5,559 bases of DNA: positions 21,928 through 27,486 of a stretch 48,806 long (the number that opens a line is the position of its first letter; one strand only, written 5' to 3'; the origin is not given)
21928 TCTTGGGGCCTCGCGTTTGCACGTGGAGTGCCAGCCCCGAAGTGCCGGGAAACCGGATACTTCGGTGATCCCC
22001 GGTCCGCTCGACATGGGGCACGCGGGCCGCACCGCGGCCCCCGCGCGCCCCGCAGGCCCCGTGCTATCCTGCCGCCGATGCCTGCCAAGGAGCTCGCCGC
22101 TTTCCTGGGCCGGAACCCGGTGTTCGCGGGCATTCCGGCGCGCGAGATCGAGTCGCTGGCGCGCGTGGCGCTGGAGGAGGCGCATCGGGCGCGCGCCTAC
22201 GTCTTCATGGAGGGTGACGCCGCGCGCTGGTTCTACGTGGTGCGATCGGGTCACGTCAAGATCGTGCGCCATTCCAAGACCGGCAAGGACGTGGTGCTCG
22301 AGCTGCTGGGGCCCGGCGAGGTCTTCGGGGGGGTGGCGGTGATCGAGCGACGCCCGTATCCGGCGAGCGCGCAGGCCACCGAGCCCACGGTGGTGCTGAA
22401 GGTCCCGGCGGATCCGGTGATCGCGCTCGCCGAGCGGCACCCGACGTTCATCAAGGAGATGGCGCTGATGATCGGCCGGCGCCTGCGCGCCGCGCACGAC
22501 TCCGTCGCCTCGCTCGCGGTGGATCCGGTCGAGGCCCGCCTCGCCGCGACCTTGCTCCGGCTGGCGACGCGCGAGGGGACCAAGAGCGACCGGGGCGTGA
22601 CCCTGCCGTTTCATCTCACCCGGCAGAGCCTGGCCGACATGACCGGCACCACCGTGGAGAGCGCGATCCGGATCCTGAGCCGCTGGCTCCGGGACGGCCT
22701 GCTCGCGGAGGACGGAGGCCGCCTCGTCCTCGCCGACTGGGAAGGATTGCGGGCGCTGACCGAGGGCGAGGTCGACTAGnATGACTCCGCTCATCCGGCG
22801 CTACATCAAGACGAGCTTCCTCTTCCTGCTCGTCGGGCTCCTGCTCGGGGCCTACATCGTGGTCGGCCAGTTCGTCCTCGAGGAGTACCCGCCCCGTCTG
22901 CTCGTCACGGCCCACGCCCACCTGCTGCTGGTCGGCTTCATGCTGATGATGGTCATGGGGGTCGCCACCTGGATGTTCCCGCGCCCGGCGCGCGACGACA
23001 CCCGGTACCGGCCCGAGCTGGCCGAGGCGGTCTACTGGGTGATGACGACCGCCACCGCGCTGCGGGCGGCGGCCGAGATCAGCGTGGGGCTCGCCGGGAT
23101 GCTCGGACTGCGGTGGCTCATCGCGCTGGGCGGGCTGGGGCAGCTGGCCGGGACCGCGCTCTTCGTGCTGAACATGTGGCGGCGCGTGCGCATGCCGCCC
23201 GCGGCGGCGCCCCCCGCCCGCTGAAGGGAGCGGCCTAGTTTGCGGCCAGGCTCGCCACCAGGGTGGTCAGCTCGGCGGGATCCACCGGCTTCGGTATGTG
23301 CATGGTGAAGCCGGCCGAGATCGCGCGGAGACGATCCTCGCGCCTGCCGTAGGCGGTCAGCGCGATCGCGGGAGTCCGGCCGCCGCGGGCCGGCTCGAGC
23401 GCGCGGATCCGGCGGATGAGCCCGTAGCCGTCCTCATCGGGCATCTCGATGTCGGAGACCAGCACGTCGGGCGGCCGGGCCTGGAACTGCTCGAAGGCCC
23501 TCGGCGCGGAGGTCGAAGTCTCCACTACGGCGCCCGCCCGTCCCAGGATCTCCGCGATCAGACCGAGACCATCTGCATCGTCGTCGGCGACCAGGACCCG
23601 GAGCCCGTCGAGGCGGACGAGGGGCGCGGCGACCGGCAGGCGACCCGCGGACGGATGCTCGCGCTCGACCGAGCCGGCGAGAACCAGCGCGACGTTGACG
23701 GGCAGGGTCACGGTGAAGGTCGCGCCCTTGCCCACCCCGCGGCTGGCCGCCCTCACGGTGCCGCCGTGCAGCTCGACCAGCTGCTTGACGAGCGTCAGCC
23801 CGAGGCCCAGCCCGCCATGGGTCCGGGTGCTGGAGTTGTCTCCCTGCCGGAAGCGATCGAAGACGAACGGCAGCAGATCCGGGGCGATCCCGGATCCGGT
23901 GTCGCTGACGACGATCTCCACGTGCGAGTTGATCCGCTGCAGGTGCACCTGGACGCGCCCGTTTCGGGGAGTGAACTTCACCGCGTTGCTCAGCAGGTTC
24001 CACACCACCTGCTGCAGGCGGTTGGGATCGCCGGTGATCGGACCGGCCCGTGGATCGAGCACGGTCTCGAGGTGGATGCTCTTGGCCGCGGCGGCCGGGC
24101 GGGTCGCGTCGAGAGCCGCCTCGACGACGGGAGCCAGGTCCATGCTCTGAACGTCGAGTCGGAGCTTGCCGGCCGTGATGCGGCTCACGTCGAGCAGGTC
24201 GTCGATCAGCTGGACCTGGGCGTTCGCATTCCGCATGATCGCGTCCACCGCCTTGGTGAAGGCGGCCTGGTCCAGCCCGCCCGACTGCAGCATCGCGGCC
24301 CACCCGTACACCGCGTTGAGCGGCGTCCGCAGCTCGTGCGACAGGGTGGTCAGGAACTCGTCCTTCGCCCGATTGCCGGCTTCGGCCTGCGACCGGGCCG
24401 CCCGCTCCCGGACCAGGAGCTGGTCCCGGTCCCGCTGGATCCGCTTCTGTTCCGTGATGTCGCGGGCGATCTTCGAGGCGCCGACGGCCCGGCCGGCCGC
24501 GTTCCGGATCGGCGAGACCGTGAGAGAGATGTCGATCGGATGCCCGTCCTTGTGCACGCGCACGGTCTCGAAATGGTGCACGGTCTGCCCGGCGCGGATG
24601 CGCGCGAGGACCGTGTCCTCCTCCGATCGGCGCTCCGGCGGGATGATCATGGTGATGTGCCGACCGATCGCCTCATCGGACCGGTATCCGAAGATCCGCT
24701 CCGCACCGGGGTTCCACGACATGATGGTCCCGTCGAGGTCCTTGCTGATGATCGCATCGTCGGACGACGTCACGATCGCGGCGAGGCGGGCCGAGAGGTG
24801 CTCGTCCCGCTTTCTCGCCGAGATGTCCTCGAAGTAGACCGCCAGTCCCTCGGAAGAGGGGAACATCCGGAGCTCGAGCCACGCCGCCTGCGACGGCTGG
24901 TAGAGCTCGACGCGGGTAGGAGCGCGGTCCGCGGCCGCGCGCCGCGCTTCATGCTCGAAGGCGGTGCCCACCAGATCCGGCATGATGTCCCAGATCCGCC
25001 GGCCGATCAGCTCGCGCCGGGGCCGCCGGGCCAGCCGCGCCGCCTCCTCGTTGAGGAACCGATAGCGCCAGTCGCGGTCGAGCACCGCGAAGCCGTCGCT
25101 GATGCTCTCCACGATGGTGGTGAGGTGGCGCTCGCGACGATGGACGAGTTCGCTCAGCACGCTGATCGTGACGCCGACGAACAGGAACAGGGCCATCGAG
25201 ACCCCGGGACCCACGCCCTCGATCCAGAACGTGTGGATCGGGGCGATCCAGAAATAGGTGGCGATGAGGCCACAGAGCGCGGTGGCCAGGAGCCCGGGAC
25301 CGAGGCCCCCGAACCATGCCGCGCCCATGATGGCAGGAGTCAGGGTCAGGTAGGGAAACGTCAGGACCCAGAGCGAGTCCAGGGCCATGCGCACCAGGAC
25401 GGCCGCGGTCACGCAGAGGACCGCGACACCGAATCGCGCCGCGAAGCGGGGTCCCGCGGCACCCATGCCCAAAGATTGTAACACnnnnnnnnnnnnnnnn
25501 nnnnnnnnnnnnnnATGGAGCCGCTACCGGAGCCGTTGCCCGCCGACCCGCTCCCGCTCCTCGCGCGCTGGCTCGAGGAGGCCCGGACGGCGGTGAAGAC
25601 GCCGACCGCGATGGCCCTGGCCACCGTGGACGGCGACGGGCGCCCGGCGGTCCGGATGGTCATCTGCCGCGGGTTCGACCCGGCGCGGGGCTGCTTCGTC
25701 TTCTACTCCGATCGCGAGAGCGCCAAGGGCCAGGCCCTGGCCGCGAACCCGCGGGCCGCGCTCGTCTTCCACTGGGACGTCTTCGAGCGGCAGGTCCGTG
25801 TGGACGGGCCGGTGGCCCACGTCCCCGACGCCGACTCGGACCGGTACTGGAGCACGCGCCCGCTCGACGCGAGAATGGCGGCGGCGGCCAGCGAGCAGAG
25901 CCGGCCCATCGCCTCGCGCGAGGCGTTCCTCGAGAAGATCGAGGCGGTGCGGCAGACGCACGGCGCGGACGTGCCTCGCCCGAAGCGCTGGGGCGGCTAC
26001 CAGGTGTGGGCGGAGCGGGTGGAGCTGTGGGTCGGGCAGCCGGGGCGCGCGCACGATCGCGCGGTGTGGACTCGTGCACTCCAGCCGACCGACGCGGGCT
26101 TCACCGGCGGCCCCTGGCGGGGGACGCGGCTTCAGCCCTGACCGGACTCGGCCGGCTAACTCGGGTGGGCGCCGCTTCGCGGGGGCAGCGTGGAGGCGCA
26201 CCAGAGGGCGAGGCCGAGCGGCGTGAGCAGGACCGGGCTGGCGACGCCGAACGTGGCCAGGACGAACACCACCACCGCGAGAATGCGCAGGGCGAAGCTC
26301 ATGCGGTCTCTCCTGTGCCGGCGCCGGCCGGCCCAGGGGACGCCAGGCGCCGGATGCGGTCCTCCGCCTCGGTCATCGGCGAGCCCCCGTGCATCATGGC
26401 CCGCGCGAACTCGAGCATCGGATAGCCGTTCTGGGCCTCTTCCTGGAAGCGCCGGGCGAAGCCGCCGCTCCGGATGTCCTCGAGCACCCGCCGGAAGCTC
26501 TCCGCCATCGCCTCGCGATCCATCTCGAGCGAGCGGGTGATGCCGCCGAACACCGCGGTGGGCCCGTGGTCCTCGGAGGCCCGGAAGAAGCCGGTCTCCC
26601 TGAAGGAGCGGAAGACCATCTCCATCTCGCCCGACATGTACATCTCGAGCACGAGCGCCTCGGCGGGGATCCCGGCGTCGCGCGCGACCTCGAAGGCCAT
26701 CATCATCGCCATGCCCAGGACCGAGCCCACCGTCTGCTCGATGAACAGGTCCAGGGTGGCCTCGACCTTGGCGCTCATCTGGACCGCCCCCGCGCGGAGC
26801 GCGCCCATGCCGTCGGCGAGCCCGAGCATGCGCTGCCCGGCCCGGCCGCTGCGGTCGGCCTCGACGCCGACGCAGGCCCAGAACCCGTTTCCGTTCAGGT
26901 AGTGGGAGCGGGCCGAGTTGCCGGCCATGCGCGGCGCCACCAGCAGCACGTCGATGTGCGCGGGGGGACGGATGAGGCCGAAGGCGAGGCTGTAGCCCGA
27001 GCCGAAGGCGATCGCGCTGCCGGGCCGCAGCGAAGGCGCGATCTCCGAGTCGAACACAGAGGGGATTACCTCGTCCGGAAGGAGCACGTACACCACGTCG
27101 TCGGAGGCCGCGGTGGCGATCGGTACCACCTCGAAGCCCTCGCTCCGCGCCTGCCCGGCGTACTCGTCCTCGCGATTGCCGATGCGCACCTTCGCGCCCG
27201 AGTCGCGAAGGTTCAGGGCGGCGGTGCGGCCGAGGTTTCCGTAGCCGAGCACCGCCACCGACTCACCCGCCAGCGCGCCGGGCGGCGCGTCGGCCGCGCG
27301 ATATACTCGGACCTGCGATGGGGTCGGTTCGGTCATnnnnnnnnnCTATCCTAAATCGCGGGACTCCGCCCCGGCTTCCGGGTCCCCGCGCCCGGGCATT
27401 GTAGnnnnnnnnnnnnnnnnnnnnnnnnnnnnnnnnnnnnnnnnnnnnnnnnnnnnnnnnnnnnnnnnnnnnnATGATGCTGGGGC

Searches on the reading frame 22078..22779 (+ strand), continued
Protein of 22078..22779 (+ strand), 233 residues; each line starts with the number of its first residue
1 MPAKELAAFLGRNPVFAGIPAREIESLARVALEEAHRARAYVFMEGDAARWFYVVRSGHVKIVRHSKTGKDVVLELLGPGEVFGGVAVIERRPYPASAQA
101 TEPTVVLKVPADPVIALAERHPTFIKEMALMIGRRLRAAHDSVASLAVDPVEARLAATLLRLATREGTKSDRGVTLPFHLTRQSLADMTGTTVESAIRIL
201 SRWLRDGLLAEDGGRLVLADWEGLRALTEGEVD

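Call 39: search_protein_families(library=pfam, proteins=[L048:15104-18538:-, L048:18555-20219:-, L001:9040-9291:-, L029:1243-1821:+, L011:14585-14983:-, L026:3-2390:-], max_evalue=0.001)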
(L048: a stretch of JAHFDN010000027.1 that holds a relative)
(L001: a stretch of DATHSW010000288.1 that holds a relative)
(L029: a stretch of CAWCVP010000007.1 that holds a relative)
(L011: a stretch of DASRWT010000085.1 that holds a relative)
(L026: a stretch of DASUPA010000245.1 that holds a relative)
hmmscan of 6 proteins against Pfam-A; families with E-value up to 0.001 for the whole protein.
L048:15104-18538:- (1144 aa): 1 family
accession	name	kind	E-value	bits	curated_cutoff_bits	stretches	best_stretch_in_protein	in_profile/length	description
PF00384.28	Molybdopterin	-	5e-33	115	24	2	266-739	74-352/353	Molybdopterin oxidoreductase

L048:18555-20219:- (554 aa): 3 families
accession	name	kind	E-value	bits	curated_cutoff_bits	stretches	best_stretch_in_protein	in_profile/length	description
PF09459.16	EB_dh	-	1.7e-26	94.2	33.3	1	333-543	30-236/236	Ethylbenzene dehydrogenase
PF13442.11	Cytochrome_CBB3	-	1.4e-18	67.4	27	1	65-151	4-68/68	Cytochrome C oxidase, cbb3-type, subunit III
PF00034.26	Cytochrom_C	-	1.1e-17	65.6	21.3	1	65-153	2-88/90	Cytochrome c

L001:9040-9291:- (83 aa): 1 family
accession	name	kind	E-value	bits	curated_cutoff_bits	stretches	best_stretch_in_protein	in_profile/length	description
PF04405.19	ScdA_N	-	4.1e-11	42.8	32.5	1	25-77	2-54/56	Domain of Unknown function (DUF542)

L029:1243-1821:+ (192 aa): 2 families
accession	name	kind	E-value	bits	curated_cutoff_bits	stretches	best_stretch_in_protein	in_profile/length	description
PF13473.12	Cupredoxin_1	-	1e-08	35.6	27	1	106-179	37-104/104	Cupredoxin-like domain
PF00127.26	Copper-bind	-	6.7e-06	26.9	21.2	1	107-179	20-98/99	Copper binding proteins, plastocyanin/azurin family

L011:14585-14983:- (132 aa): 2 families
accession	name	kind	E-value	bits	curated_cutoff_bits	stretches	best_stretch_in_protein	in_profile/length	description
PF13442.11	Cytochrome_CBB3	-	1e-15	58.3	27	1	49-127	3-68/68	Cytochrome C oxidase, cbb3-type, subunit III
PF00034.26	Cytochrom_C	-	4.9e-12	47.4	21.3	1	49-131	1-90/90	Cytochrome c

L026:3-2390:- (796 aa): 1 family
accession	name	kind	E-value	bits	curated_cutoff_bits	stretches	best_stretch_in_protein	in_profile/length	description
PF00384.28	Molybdopterin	-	3.4e-19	69.5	24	1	260-695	66-308/353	Molybdopterin oxidoreductase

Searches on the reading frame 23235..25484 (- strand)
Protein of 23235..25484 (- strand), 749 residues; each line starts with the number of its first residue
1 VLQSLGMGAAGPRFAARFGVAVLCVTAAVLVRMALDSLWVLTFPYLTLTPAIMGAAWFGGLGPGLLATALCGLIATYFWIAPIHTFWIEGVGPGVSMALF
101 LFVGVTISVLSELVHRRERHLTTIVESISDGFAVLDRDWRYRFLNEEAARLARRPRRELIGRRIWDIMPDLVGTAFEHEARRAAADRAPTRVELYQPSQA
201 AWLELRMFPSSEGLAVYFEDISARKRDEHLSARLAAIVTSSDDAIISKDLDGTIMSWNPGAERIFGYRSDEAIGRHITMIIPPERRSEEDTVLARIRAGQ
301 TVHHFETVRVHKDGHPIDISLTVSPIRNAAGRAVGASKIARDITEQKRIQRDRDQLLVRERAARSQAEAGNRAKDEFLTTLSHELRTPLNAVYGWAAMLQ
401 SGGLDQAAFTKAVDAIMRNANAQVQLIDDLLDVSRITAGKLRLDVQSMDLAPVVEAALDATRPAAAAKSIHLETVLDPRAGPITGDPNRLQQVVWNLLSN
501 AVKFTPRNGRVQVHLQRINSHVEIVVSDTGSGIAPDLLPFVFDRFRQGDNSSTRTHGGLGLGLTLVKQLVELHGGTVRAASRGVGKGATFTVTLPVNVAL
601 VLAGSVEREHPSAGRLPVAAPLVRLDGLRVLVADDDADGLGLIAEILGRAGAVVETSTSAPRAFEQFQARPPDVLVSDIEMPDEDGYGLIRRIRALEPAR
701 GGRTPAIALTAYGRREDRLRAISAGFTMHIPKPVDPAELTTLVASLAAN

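Call 10: search_protein_families(library=pfam, proteins=[window:23235-25484:-], max_evalue=0.01)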
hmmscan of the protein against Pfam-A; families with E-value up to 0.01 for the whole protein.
window:23235-25484:- (749 aa): 12 families
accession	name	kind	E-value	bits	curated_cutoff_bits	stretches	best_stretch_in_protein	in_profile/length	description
PF08448.16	PAS_4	-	1.5e-35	122.2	23.1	2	239-348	2-110/110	PAS fold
PF02518.31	HATPase_c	-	3.9e-32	111.4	26.4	1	485-596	1-109/111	Histidine kinase-, DNA gyrase B-, and HSP90-like ATPase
PF00989.32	PAS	-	6.8e-25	87.7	22.6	2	233-343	2-113/113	PAS fold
PF13426.13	PAS_9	-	2.2e-22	79.7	27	1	243-345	2-103/103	PAS domain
PF00072.30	Response_reg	-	2.4e-21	76.4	30.2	1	630-743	1-110/111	Response regulator receiver domain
PF13493.11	DUF4118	-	4.7e-18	65.4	28.4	1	19-120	2-103/107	Domain of unknown function (DUF4118)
PF00512.31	HisKA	-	9e-16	58.1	26.9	1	373-439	1-66/66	His Kinase A (phospho-acceptor) domain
PF13188.13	PAS_8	-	2.7e-14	52.9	21.8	2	232-290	1-58/65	PAS domain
PF13596.12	PAS_10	-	4.7e-11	43.7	22.1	2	249-344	16-106/106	PAS domain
PF08447.18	PAS_3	-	1.1e-09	38.9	25.6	1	255-337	2-86/89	PAS fold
PF13581.12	HATPase_c_2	-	0.0024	18.3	27.4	1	497-571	39-110/127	Histidine kinase-like ATPase domain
PF12860.13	PAS_7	-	0.0043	17.6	27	0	125-228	1-114/115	PAS fold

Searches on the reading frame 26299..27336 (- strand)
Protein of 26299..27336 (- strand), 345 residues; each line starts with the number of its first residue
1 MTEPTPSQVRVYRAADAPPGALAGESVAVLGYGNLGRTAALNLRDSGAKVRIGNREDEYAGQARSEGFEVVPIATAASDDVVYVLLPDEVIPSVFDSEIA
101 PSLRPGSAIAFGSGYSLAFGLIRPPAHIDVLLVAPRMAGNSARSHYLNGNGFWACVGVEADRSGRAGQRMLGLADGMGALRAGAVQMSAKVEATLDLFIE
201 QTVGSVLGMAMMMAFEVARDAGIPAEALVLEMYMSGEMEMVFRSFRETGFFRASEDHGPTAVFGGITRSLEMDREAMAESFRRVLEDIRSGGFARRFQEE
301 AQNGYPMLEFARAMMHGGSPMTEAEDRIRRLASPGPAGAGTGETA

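Call 10: search_protein_families(library=pfam, proteins=[window:26299-27336:-], max_evalue=0.01)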
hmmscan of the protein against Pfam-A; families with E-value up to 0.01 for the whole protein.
window:26299-27336:- (345 aa): 6 families
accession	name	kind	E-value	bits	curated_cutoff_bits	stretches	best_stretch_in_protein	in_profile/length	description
PF07991.19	KARI_N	-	3.6e-45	153.9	20.6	1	22-183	2-165/165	Acetohydroxy acid isomeroreductase, NADPH-binding domain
PF01450.25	KARI_C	-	4e-18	66.6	29.1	1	191-331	3-141/144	Ketol-acid reductoisomerase, C-terminal domain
PF00670.27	AdoHcyase_NAD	-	7.2e-07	29.9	27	1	21-83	20-82/162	S-adenosyl-L-homocysteine hydrolase, NAD binding domain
PF03446.21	NAD_binding_2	-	1.6e-05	25.4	21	1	27-113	2-93/161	NAD binding domain of 6-phosphogluconate dehydrogenase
PF03807.23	F420_oxidored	-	7.9e-05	23.6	21.6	1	27-98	2-79/94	NADP oxidoreductase coenzyme F420-dependent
PF02826.25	2-Hacid_dh_C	-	0.00062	19.6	25.1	1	19-87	31-100/178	D-isomer specific 2-hydroxyacid dehydrogenase, NAD binding domain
